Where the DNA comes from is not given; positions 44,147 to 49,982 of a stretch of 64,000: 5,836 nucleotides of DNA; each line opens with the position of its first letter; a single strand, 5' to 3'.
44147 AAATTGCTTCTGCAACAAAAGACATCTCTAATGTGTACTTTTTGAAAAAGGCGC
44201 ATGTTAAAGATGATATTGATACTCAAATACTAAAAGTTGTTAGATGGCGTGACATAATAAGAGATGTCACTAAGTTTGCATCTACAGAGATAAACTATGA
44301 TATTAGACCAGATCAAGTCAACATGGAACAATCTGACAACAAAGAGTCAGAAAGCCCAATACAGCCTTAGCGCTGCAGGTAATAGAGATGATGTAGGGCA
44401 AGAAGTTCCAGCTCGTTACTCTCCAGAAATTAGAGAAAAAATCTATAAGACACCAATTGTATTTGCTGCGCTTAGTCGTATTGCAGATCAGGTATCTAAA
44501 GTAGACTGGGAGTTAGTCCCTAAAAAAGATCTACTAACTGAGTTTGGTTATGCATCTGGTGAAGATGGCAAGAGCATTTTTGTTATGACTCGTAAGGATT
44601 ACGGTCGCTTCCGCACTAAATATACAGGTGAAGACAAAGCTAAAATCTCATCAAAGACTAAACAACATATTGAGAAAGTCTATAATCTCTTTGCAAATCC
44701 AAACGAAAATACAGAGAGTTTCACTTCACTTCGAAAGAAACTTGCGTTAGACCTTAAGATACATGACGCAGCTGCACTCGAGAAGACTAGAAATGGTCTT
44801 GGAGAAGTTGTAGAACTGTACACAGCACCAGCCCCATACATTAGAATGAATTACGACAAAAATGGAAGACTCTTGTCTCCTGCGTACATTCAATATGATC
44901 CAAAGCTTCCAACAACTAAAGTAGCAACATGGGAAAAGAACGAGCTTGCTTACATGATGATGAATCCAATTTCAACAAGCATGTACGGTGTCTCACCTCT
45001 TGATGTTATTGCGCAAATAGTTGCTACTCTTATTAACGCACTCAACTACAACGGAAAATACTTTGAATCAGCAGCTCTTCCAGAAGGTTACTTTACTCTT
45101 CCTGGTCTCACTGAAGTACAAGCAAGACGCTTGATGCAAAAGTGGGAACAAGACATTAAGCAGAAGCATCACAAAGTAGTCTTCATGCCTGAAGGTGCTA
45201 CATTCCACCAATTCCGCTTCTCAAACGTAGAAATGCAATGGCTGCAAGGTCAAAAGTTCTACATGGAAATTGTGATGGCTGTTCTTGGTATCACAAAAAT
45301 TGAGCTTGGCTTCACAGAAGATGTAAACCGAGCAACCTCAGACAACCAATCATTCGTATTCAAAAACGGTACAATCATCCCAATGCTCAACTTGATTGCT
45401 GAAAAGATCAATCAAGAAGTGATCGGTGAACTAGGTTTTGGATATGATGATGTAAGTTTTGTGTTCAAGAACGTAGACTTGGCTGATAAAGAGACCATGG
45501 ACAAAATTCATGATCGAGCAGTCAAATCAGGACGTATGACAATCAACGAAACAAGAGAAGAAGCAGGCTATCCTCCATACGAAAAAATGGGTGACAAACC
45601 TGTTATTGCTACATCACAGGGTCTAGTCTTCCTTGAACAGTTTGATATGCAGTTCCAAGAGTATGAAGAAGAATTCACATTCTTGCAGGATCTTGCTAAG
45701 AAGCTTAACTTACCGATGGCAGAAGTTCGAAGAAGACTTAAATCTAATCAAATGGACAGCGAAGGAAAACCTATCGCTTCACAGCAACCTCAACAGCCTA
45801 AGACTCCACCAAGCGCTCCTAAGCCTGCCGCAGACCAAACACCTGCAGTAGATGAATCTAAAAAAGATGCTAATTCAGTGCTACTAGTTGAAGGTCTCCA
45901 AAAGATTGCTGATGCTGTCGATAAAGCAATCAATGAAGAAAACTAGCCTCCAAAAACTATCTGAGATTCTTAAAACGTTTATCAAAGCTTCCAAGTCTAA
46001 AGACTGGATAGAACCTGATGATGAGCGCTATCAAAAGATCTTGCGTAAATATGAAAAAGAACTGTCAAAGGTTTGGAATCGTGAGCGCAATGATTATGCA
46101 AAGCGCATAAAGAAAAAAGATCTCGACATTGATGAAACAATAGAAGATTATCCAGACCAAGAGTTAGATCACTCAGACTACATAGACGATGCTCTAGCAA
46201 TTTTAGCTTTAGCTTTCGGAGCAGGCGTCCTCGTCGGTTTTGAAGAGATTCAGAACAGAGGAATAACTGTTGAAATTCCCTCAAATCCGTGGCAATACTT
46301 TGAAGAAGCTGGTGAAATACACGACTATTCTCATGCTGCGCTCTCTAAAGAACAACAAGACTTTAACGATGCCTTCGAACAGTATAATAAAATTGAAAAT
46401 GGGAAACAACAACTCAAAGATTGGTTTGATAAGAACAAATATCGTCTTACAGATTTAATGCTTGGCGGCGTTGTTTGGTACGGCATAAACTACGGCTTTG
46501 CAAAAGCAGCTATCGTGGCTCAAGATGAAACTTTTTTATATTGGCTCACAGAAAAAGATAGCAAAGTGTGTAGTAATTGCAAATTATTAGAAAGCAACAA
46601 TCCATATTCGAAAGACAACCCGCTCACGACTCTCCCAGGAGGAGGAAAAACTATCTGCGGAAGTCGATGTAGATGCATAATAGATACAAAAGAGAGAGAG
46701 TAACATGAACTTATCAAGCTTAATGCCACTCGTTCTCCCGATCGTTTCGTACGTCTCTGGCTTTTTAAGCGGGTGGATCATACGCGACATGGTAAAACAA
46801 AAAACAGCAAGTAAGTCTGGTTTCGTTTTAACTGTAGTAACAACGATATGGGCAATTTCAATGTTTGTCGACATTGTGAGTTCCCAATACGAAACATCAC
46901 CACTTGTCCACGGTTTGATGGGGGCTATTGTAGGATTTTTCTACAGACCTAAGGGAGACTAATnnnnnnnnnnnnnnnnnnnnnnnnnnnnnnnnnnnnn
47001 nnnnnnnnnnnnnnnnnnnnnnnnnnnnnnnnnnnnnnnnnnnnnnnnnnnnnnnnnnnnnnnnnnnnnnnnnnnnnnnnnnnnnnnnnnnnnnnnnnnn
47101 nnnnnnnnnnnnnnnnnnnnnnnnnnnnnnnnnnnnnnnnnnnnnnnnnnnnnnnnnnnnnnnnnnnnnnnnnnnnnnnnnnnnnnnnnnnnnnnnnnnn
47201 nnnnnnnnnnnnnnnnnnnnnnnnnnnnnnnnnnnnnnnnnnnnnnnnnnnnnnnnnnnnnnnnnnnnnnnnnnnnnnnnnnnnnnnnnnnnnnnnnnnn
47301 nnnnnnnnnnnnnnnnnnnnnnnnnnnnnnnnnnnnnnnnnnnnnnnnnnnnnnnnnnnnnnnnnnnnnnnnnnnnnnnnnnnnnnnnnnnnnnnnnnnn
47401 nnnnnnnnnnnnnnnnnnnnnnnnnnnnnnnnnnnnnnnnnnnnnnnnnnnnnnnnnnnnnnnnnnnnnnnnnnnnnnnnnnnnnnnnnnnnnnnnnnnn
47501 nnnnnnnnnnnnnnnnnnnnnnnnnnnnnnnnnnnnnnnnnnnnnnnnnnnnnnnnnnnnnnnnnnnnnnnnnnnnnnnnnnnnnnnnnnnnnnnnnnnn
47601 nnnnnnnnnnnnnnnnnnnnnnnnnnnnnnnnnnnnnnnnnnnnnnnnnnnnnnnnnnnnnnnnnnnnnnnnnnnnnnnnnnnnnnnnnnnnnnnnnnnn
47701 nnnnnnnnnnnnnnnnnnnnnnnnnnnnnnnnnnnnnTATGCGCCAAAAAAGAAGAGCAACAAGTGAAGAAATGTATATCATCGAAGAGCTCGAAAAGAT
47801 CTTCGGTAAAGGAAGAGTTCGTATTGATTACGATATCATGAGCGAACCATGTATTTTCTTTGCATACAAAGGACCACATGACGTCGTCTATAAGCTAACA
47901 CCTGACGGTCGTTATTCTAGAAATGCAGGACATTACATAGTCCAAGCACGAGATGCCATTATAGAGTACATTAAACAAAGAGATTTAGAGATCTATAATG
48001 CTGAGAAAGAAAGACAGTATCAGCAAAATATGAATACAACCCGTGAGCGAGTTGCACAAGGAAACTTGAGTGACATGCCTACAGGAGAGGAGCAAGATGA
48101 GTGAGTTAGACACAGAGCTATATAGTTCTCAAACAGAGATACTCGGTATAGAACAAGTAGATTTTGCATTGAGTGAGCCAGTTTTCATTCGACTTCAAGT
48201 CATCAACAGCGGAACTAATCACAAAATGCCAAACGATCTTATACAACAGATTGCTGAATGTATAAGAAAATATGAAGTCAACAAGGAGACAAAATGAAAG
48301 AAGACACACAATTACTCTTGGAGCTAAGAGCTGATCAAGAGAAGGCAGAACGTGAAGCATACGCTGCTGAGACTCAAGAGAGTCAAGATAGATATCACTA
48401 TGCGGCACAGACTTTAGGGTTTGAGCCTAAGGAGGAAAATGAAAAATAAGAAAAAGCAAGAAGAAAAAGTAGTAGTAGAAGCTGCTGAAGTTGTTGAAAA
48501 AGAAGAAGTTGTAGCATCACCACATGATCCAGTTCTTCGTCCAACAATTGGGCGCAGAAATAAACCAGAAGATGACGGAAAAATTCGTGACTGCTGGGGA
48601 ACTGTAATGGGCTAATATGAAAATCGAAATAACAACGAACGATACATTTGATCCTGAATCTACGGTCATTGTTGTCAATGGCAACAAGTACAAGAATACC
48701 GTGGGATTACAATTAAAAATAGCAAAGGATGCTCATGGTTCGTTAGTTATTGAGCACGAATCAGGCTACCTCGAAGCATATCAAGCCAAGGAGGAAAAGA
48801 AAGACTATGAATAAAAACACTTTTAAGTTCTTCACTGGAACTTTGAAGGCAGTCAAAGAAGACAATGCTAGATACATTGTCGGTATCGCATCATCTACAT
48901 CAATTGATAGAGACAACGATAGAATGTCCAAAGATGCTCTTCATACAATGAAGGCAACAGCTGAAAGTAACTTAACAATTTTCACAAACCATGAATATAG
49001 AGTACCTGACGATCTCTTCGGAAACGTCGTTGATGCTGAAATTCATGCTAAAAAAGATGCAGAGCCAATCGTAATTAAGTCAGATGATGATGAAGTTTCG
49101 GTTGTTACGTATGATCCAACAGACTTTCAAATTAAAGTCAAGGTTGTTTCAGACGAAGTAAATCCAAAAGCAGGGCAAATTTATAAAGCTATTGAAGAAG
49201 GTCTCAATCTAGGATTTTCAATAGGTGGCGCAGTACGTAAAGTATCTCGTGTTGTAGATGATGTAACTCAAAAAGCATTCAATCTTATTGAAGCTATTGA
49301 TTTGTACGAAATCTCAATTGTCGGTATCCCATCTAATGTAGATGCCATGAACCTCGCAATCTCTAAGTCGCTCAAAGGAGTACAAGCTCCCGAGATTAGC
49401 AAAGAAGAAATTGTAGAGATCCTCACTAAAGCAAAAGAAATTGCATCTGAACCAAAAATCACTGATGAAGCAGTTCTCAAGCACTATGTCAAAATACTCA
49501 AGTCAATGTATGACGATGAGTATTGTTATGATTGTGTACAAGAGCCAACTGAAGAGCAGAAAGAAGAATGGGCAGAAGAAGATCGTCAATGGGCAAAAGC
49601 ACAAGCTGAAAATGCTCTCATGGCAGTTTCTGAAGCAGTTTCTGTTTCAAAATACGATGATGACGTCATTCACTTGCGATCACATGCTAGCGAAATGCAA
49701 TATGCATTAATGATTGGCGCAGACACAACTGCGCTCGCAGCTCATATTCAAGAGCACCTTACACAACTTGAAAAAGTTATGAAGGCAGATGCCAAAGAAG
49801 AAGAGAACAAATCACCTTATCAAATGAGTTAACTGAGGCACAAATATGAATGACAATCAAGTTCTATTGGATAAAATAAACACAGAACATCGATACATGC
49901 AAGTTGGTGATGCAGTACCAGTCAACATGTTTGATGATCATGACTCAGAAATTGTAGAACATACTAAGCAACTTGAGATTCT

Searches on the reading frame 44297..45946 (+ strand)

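Call 10: search_protein_families(library=phrogs, proteins=[window:44297-45946:+], max_evalue=0.001)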
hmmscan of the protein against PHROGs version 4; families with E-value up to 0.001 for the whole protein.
window:44297-45946:+ (549 aa): 10 families
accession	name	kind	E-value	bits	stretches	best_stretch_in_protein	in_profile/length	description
phrog_2662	-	head and packaging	1.3e-55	190.3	1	37-540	52-506/717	portal protein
phrog_12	-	head and packaging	7.1e-49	168.4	1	3-514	51-484/646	portal protein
phrog_5929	-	head and packaging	2.5e-13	50.9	1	252-448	8-204/228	portal protein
phrog_15361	-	head and packaging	2.7e-07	31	1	115-259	131-283/328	portal protein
phrog_2271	-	head and packaging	7.7e-07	28.2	1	101-428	65-386/859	portal protein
phrog_68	-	head and packaging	3.7e-06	26.8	1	147-233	97-176/344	portal protein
phrog_37955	-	head and packaging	6.6e-06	25.5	1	284-436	336-487/945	portal protein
phrog_9232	-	head and packaging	9.3e-06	25.7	1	35-427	52-427/502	portal protein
phrog_11117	-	head and packaging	0.00011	22.8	1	287-459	26-202/264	portal protein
phrog_21454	-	unknown function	0.00013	22.3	0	271-428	8-163/320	-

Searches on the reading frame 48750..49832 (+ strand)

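Call 10: search_protein_families(library=phrogs, proteins=[window:48750-49832:+], max_evalue=0.001)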
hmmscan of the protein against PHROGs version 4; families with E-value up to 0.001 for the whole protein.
window:48750-49832:+ (360 aa): 5 families
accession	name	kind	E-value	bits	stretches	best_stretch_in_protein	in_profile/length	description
phrog_80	-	head and packaging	4.4e-13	50.3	1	10-299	195-434/607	head maturation protease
phrog_3244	-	head and packaging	2.1e-06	28.7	1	125-296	96-270/326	head maturation protease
phrog_9427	-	head and packaging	4.7e-06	27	1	141-211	105-175/453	head maturation protease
phrog_11321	-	unknown function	2.8e-05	24.8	1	132-306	66-244/327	-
phrog_9644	-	head and packaging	5.1e-05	23.7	1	118-234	218-334/341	head maturation protease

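Call 121: search_protein_families(library=pfam, proteins=[window:48750-49832:+], max_evalue=0.01)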
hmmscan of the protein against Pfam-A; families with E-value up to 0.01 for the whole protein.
window:48750-49832:+ (360 aa): 1 family
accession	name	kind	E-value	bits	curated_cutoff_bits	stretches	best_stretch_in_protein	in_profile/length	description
PF04586.22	Peptidase_S78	-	0.00014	22.5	21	1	138-206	90-157/165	Caudovirus prohead serine protease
